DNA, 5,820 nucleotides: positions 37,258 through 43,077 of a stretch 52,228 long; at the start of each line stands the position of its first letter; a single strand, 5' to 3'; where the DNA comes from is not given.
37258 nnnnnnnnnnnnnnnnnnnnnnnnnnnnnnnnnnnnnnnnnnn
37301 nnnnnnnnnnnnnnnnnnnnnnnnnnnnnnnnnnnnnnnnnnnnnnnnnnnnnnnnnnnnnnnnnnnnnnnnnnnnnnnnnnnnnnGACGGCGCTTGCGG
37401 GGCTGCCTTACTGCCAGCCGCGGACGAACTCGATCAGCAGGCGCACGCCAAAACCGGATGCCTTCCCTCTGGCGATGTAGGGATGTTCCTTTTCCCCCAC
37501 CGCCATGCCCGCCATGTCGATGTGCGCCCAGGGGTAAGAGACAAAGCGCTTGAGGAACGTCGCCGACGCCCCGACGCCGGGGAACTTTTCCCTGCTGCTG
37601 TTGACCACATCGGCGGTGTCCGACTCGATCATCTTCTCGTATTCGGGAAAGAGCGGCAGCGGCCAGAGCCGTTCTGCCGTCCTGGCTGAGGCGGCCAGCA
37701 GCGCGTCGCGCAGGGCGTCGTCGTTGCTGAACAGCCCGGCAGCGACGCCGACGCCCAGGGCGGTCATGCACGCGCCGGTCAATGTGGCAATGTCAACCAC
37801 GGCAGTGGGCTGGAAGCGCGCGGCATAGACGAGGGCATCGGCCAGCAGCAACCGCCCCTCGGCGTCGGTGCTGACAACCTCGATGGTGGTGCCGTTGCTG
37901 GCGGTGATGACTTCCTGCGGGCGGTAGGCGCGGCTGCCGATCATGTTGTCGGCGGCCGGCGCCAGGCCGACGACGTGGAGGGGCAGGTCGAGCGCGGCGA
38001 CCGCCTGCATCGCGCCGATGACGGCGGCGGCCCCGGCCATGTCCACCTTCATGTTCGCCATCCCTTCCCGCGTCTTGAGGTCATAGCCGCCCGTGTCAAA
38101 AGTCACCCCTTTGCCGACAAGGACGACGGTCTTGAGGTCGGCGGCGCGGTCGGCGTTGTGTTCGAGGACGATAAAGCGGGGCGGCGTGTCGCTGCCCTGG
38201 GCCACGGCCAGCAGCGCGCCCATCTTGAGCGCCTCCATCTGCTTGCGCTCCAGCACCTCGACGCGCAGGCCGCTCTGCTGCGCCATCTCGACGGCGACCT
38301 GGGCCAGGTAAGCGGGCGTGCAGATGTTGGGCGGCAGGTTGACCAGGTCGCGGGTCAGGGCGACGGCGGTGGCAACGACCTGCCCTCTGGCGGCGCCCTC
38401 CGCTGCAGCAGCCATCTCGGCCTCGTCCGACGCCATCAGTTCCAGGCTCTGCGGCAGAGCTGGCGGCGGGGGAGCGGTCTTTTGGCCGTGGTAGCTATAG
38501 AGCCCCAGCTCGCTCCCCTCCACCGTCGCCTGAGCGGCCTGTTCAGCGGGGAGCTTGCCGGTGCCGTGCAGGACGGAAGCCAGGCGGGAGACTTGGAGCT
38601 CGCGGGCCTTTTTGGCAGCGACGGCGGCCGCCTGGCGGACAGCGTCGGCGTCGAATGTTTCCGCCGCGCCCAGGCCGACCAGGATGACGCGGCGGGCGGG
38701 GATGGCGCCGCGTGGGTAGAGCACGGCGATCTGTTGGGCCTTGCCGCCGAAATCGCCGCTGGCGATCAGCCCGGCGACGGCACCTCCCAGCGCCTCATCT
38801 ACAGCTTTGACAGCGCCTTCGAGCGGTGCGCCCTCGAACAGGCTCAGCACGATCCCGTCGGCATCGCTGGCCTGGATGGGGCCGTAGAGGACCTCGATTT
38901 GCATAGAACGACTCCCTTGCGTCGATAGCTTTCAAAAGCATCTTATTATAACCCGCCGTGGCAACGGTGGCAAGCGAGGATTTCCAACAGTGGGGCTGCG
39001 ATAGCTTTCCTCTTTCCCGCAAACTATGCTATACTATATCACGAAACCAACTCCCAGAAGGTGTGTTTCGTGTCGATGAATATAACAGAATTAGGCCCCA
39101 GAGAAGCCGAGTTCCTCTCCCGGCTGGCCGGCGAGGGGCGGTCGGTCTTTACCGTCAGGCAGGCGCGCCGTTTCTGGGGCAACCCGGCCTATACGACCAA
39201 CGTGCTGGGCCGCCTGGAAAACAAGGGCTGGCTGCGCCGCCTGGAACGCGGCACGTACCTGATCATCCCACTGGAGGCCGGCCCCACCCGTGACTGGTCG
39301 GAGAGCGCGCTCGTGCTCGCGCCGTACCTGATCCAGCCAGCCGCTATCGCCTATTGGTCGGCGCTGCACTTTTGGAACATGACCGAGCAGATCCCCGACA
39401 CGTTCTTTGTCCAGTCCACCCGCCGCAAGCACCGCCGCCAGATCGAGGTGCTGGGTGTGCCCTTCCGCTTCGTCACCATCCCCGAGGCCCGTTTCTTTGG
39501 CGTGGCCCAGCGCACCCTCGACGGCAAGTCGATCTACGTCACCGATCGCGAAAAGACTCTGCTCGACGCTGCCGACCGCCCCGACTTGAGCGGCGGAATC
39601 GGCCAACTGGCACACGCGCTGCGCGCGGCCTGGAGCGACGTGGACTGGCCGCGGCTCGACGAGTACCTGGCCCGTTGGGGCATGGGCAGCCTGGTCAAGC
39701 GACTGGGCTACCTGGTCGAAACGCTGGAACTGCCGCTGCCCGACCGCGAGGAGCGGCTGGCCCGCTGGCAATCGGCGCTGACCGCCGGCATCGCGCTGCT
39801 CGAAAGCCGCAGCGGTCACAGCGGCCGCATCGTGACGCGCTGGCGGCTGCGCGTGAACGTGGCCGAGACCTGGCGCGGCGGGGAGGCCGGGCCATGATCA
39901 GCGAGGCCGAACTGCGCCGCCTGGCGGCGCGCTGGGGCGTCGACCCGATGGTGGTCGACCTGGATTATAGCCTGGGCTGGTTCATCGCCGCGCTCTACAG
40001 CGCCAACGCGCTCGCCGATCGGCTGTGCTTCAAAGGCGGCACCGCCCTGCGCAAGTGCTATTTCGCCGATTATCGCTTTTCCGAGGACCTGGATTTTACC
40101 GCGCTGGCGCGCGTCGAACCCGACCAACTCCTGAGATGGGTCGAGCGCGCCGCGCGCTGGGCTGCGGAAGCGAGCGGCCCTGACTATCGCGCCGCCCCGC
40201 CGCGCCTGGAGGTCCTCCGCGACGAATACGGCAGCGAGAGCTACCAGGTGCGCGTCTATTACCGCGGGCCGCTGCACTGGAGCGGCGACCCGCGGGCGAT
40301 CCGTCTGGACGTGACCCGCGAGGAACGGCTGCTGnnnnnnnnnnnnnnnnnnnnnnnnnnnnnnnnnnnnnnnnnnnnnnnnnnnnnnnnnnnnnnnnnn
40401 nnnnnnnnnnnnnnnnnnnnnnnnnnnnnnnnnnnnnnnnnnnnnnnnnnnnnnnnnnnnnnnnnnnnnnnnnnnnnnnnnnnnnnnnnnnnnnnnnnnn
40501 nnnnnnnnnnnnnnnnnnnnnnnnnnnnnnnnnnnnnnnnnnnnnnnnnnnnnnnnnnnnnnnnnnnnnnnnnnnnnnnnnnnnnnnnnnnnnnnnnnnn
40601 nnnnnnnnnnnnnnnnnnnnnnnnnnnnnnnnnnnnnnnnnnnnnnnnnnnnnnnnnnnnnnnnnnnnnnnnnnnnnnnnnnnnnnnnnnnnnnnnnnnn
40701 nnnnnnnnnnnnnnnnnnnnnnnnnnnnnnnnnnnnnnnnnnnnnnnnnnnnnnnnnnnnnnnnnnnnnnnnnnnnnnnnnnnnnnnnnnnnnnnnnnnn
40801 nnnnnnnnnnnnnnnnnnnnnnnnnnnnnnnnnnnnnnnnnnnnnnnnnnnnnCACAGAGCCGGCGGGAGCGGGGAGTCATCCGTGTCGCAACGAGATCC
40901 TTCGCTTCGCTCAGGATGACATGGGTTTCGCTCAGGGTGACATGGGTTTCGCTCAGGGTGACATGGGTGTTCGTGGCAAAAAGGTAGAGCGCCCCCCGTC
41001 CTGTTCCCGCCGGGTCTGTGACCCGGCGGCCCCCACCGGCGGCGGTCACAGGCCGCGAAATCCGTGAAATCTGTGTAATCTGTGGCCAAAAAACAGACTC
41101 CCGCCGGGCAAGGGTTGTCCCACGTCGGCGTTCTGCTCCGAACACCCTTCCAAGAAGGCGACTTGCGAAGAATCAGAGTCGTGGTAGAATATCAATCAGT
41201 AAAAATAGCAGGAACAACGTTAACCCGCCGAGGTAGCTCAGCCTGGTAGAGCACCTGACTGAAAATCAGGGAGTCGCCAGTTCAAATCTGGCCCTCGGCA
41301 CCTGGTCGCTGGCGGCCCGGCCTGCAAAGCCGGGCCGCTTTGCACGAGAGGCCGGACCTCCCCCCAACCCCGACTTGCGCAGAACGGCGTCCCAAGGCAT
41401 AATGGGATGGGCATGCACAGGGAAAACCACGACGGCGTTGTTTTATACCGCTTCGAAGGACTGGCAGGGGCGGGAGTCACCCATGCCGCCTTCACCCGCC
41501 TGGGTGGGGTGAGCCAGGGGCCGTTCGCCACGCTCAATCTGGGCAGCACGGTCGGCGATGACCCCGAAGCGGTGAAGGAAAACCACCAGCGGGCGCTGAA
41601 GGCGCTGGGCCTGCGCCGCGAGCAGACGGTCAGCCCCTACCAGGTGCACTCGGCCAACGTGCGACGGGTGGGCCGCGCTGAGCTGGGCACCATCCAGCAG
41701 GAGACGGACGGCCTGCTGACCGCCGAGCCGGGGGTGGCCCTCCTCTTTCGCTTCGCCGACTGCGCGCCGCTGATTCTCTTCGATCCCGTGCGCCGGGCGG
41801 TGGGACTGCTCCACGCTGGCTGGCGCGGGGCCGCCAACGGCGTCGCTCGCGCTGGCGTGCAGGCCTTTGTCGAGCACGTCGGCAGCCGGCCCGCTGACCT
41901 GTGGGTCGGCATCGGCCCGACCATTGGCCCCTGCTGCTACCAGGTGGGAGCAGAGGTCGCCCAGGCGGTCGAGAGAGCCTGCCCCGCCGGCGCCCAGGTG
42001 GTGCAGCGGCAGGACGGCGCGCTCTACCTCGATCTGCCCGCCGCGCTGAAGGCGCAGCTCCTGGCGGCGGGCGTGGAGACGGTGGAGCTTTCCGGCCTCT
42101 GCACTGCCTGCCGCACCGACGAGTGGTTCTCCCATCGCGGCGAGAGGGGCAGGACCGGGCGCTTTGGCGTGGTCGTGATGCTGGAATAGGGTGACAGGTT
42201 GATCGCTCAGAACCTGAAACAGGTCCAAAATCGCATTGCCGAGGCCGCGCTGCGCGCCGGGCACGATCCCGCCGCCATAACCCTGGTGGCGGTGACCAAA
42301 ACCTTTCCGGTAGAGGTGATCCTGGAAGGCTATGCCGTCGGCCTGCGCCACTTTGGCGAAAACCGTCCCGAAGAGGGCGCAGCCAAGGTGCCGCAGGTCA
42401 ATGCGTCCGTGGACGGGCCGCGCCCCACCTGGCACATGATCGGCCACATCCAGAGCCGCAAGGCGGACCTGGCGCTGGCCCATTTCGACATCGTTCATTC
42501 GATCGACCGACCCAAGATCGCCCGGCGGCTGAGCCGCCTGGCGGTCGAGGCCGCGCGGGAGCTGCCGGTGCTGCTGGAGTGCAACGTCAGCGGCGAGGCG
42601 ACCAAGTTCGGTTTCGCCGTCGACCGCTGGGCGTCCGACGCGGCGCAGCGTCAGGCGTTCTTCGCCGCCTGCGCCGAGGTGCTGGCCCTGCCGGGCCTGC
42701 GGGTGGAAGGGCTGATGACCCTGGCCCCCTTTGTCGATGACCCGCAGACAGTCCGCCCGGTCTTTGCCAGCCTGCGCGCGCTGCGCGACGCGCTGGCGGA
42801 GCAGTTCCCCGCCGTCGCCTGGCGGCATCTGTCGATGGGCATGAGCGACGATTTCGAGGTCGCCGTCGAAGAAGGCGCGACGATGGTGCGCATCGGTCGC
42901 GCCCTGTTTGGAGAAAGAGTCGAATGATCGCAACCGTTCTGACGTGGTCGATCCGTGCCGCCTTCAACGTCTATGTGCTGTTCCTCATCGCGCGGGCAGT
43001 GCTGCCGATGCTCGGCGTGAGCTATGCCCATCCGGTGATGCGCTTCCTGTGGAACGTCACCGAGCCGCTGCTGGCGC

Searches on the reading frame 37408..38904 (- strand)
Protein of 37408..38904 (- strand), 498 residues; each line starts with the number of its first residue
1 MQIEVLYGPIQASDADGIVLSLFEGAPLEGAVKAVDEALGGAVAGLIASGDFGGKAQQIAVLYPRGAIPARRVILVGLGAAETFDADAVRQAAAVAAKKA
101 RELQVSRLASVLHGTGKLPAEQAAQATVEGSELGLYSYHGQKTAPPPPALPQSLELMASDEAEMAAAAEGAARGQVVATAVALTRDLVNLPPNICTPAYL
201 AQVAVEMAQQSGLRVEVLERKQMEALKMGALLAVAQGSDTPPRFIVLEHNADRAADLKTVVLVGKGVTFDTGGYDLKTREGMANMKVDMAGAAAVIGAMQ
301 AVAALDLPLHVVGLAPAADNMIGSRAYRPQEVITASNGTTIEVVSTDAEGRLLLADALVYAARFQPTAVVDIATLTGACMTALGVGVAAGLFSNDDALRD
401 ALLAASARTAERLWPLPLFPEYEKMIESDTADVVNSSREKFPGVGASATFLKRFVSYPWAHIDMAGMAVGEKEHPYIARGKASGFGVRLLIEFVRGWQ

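Call 42: search_protein_families(library=pfam, proteins=[window:37408-38904:-], max_evalue=0.00001)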
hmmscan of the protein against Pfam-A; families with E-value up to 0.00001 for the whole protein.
window:37408-38904:- (498 aa): 2 families
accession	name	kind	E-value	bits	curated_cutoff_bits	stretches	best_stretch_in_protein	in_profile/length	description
PF00883.26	Peptidase_M17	-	4.2e-116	388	25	1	183-491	2-310/310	Cytosol aminopeptidase family, catalytic domain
PF02789.23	Peptidase_M17_N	-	8.5e-28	97.3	23.4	1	19-143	1-127/129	Cytosol aminopeptidase family, N-terminal domain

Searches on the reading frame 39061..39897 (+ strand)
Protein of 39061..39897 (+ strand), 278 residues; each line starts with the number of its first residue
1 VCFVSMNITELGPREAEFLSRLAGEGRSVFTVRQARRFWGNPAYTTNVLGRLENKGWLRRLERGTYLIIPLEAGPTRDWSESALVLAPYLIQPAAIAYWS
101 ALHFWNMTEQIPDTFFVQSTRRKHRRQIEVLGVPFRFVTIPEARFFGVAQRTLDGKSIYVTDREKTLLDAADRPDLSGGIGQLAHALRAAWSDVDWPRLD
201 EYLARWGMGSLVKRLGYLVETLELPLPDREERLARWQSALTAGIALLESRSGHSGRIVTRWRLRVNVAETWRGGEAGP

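Call 42: search_protein_families(library=pfam, proteins=[window:39061-39897:+], max_evalue=0.00001)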
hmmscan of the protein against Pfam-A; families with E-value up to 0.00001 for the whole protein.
window:39061-39897:+ (278 aa): 1 family
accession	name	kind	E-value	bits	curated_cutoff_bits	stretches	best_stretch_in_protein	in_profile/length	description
PF13338.12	AbiEi_4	-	7.1e-10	39.3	25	1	18-68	2-48/49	Transcriptional regulator, AbiEi antitoxin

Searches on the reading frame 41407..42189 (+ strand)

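Call 85: search_protein_families(library=pfam, proteins=[window:41407-42189:+], max_evalue=0.00001)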
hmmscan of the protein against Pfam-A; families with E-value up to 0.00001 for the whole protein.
window:41407-42189:+ (260 aa): 1 family
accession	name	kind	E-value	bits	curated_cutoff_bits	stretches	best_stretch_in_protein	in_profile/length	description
PF02578.20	Cu-oxidase_4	-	4.3e-77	259.2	22.9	1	29-258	1-238/238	Multi-copper polyphenol oxidoreductase laccase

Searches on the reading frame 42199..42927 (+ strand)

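Call 85: search_protein_families(library=pfam, proteins=[window:42199-42927:+], max_evalue=0.00001)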
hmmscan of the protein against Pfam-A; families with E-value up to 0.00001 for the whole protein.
window:42199-42927:+ (242 aa): 1 family
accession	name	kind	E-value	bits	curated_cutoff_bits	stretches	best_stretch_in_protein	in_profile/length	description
PF01168.26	Ala_racemase_N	-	1.4e-18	67.9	24.1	1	6-240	3-219/220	Alanine racemase, N-terminal domain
